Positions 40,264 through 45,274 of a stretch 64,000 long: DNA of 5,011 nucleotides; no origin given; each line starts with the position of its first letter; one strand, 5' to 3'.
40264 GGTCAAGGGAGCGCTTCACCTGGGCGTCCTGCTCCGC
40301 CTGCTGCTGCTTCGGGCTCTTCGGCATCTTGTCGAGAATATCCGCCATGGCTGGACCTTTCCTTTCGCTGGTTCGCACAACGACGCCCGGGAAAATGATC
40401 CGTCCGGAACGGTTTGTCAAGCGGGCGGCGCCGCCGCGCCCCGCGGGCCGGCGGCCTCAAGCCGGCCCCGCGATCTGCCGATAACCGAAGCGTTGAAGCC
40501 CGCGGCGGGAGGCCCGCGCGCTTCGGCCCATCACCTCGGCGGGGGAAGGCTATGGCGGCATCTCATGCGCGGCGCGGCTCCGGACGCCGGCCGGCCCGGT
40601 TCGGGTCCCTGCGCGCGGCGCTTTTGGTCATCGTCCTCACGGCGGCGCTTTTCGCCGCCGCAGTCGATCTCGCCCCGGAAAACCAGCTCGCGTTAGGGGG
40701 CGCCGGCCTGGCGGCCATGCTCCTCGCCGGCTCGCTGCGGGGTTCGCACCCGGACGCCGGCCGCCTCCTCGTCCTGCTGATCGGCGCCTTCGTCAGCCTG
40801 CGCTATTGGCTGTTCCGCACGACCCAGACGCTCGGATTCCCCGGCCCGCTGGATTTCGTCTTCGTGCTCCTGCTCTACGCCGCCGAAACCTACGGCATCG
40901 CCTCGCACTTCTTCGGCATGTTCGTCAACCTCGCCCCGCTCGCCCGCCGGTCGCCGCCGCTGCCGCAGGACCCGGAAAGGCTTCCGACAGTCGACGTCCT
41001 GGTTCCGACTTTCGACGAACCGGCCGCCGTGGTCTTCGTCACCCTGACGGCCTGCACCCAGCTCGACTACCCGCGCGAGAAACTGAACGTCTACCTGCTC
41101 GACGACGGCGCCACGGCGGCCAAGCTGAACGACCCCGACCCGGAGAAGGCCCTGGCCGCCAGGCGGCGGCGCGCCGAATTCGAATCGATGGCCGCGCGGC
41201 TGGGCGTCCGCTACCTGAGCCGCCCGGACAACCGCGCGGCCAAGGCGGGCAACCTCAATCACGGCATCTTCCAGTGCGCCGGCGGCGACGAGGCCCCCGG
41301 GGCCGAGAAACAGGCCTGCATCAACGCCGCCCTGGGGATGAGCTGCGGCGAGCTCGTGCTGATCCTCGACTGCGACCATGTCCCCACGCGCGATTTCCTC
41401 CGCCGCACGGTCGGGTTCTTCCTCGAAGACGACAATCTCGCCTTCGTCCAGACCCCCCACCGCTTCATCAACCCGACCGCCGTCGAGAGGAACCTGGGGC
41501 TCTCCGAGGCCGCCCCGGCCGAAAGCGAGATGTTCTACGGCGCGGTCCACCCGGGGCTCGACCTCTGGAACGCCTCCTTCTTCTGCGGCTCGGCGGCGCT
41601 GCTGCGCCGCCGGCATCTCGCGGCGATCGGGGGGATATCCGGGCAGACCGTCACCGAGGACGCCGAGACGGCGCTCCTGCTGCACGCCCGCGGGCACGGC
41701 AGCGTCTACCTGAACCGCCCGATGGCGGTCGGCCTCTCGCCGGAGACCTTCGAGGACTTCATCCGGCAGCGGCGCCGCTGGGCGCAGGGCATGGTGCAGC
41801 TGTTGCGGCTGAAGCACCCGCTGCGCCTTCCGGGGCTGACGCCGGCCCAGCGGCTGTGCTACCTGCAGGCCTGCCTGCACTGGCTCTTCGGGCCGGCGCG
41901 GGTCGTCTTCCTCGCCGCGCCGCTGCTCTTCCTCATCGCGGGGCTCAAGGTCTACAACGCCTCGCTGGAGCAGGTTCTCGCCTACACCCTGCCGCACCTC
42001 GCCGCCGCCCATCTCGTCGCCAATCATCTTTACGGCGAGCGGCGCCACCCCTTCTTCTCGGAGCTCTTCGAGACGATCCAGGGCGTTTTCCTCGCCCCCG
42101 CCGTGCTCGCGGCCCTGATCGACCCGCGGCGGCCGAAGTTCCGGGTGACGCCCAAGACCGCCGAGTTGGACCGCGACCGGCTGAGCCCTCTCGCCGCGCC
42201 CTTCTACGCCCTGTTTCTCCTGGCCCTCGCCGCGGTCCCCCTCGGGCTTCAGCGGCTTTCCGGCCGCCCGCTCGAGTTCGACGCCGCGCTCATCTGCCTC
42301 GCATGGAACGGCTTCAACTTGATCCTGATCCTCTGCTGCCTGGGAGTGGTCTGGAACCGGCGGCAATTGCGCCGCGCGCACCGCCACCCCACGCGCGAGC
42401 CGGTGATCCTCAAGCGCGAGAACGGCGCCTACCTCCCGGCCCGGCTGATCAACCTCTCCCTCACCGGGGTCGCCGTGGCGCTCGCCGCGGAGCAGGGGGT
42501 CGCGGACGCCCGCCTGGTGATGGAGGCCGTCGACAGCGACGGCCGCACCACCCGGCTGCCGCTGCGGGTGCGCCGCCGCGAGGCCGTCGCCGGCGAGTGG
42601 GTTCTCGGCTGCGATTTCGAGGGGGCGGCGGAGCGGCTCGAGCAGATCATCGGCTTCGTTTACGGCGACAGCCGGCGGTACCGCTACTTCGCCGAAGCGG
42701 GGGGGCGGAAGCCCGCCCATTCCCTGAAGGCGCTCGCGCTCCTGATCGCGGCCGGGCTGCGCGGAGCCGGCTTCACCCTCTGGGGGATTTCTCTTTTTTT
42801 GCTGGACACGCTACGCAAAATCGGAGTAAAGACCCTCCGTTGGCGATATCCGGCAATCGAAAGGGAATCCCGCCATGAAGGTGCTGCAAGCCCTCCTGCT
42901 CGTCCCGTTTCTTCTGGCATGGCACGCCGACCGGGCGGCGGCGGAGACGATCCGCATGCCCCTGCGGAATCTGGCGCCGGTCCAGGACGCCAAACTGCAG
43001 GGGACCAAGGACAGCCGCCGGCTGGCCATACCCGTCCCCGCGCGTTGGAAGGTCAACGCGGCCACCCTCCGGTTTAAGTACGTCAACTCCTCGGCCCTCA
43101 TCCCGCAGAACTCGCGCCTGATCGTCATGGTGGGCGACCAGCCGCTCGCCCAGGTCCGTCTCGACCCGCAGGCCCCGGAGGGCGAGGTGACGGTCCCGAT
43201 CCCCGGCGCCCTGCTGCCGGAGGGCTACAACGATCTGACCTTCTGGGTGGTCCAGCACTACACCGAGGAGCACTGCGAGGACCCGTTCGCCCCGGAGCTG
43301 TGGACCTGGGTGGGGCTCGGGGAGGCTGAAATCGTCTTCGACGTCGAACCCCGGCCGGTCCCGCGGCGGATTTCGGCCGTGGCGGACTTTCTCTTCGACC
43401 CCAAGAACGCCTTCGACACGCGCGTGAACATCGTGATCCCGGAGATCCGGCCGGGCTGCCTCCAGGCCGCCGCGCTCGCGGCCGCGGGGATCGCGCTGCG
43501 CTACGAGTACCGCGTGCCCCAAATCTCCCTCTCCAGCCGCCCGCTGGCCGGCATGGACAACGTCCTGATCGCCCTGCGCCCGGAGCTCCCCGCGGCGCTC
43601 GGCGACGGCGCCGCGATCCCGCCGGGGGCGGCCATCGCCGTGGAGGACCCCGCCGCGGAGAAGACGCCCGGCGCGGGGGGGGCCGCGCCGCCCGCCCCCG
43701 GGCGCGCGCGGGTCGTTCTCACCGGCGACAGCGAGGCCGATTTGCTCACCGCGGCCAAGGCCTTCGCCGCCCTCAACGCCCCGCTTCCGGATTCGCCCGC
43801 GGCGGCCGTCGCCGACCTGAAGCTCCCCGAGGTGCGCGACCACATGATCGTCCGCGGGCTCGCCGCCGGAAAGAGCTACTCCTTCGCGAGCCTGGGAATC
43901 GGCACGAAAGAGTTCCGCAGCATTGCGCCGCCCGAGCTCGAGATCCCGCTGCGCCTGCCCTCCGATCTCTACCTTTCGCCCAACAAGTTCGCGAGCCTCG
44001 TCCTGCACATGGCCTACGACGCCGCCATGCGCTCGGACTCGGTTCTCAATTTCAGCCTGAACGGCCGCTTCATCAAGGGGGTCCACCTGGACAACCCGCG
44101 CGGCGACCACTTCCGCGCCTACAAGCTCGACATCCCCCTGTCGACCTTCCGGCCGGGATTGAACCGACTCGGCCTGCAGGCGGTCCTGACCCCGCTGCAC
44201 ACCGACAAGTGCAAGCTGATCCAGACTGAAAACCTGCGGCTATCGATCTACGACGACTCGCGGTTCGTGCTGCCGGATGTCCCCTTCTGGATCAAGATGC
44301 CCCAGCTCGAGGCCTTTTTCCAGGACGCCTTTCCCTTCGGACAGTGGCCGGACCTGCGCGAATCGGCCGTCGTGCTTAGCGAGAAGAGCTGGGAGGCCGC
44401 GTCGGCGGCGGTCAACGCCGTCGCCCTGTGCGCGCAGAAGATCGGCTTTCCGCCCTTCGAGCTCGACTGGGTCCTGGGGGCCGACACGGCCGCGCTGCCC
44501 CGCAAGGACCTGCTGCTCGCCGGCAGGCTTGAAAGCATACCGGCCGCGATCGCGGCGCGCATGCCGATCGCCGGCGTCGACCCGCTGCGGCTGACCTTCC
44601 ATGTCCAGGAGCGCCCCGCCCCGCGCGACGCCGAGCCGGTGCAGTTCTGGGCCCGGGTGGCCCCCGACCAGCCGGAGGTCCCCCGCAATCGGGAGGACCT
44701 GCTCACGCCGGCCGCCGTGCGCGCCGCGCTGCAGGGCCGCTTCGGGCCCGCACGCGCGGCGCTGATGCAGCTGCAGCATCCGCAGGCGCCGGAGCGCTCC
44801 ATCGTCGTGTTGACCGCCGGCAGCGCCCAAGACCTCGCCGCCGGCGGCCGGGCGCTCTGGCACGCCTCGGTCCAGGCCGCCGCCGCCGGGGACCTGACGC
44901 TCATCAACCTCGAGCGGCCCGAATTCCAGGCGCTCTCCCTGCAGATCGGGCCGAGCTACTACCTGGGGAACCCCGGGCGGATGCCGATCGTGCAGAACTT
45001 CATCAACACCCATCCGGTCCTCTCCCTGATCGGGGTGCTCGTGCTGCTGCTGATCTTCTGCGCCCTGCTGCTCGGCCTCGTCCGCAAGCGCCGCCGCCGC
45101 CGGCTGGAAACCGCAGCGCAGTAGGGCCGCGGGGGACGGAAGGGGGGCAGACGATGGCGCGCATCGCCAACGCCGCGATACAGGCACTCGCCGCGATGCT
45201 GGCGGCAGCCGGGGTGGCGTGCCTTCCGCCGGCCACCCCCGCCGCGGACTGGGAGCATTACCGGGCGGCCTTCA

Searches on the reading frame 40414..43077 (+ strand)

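Call 8: search_protein_families(library=pfam, proteins=[window:40414-43077:+], max_evalue=0.0001)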
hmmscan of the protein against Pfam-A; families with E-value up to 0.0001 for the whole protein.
window:40414-43077:+ (887 aa): 6 families
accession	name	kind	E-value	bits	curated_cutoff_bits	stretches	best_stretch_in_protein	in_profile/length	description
PF13632.12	Glyco_trans_2_3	-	4.5e-25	89.1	27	1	315-529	2-190/198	Glycosyl transferase family group 2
PF13641.12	Glyco_tranf_2_3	-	5e-15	56.6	27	1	191-459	1-230/230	Glycosyltransferase like family 2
PF00535.33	Glycos_transf_2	-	1.2e-12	48.6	23.3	1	301-404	68-166/168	Glycosyl transferase family 2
PF03552.20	Cellulose_synt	-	2.5e-11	43.3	24.7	0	405-512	415-527/722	Cellulose synthase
PF13506.12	Glyco_transf_21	-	3.6e-08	33.5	21.7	1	305-457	24-173/174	Glycosyl transferase family 21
PF07238.19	PilZ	-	4.1e-08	33.9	22.5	1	651-749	1-100/102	PilZ domain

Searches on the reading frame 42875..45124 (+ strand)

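Call 8: search_protein_families(library=pfam, proteins=[window:42875-45124:+], max_evalue=0.0001)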
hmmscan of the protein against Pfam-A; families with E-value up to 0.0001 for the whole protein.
window:42875-45124:+ (749 aa): 1 family
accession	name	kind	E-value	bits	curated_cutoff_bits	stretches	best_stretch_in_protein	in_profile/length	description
PF03170.19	BcsB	-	6.2e-101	339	21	1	25-646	3-606/606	Bacterial cellulose synthase subunit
